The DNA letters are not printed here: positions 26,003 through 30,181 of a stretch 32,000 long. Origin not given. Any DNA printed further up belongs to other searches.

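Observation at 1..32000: Massive over-representation of the palindromic hexamer AGGCCT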

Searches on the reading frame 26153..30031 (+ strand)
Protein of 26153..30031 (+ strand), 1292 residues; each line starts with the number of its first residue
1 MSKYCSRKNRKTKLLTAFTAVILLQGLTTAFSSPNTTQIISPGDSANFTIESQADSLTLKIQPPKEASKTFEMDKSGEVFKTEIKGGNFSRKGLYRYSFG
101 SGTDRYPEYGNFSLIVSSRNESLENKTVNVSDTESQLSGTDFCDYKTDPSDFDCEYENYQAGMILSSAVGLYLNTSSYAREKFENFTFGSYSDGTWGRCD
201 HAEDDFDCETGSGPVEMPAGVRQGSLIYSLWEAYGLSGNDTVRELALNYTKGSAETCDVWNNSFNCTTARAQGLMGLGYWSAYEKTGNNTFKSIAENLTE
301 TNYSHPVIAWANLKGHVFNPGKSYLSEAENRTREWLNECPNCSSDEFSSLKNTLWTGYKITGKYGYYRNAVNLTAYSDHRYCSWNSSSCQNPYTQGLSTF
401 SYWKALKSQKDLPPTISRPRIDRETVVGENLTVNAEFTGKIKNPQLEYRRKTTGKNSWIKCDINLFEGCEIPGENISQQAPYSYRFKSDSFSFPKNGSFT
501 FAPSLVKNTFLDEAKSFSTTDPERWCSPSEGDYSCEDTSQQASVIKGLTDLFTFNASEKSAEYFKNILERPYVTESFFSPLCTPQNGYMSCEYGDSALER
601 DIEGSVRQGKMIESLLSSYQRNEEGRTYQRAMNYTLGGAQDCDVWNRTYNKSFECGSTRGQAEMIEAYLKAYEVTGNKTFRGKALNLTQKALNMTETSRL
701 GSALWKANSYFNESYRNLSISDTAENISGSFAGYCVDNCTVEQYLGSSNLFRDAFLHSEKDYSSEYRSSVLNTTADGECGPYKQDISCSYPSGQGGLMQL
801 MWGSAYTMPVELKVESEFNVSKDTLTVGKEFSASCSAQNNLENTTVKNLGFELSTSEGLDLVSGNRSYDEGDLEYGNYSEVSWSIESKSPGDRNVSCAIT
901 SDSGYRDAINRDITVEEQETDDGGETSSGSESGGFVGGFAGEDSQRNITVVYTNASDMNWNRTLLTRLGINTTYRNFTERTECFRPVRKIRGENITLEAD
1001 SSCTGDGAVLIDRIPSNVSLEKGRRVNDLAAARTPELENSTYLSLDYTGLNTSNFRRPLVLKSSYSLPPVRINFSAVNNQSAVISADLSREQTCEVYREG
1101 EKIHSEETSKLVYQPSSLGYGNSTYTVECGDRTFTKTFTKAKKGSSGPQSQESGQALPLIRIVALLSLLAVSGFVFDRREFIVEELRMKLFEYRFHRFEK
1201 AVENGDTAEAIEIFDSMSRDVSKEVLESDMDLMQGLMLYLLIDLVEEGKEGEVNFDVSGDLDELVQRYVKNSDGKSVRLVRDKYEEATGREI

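Call 40: search_protein_families(library=pfam, proteins=[window:26153-30031:+], max_evalue=0.01)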
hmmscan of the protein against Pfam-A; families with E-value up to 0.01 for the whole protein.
window:26153-30031:+ (1292 aa): 0 families
